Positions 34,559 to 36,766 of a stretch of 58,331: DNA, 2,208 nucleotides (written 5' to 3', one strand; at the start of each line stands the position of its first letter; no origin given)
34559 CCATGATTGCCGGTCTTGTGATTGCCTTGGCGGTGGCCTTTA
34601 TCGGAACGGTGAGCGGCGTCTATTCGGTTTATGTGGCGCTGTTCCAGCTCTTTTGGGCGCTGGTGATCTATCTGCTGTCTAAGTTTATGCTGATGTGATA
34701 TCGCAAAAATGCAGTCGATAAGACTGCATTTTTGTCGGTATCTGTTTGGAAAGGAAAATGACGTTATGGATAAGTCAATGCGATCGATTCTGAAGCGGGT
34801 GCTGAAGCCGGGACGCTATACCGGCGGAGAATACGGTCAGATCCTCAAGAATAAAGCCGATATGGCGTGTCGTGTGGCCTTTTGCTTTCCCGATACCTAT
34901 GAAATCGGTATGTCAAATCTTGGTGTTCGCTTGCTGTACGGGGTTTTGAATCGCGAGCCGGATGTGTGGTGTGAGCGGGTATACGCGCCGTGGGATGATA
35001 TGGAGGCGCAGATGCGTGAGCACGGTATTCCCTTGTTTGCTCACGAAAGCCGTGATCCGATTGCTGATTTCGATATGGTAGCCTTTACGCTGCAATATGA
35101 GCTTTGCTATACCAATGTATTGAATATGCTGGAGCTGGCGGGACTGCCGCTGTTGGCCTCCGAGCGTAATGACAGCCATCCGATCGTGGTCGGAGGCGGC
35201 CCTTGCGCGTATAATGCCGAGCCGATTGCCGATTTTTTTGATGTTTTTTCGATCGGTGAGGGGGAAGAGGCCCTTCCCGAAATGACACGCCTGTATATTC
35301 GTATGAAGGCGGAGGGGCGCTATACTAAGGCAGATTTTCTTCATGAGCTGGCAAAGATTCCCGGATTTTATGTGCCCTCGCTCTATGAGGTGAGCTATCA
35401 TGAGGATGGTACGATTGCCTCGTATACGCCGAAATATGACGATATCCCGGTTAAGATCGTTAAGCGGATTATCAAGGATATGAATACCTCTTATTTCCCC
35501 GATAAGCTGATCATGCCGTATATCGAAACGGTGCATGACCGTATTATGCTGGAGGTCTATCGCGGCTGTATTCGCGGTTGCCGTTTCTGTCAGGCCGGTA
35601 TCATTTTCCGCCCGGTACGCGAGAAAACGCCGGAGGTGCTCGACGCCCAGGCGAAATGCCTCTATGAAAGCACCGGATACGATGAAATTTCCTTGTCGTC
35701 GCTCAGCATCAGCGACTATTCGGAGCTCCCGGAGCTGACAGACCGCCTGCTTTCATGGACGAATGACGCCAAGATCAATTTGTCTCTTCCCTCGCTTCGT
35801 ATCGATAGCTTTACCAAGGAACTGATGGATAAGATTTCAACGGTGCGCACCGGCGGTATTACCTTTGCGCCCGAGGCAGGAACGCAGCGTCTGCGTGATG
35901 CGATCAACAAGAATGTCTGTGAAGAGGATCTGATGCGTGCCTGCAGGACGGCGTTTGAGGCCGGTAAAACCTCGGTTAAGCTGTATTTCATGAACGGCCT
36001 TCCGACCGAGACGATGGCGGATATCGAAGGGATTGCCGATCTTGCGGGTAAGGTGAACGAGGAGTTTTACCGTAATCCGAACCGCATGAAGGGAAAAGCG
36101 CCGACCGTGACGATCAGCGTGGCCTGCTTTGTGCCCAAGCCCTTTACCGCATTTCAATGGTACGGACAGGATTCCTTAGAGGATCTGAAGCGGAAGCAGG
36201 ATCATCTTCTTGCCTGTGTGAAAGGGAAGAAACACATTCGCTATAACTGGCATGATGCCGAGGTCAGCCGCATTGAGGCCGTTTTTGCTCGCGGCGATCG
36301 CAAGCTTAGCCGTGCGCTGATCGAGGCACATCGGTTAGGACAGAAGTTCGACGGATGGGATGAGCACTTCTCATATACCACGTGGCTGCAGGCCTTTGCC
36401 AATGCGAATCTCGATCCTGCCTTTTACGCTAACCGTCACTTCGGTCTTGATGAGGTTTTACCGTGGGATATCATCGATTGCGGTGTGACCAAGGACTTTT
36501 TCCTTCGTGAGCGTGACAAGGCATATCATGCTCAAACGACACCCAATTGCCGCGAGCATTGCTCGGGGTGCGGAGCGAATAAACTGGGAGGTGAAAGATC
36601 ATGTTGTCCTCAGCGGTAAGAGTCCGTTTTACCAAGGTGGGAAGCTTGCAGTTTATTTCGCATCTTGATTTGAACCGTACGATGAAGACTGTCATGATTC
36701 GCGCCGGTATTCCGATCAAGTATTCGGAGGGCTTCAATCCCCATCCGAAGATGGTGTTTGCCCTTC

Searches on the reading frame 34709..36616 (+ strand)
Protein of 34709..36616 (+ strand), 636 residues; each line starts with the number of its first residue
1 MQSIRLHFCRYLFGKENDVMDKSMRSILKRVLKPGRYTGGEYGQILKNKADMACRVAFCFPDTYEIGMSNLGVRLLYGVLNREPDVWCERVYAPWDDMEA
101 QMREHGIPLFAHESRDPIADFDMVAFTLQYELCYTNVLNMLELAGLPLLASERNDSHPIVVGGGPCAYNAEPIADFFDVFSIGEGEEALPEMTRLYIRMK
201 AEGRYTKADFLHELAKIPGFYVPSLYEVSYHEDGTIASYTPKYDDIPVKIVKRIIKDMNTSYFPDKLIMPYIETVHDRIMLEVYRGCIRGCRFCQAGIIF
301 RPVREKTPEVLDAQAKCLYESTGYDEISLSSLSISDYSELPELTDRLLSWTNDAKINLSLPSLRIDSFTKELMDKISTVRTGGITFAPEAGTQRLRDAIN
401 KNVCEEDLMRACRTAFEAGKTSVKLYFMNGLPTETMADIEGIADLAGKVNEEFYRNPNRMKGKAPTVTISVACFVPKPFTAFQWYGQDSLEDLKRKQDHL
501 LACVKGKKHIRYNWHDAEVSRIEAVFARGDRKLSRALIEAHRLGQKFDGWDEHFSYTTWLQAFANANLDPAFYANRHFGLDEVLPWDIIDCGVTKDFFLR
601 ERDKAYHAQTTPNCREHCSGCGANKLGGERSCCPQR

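Call 82: search_protein_families(library=pfam, proteins=[window:34709-36616:+], max_evalue=0.00001)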
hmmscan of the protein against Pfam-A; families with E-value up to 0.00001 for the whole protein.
window:34709-36616:+ (636 aa): 2 families
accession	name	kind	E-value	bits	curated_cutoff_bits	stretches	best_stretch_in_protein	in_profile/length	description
PF19864.5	Radical_SAM_N2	-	1.1e-65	220.1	29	1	72-223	1-151/151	Radical SAM proteins, N-terminal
PF04055.27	Radical_SAM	-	4e-21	76.3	29.5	1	282-446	2-166/166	Radical SAM superfamily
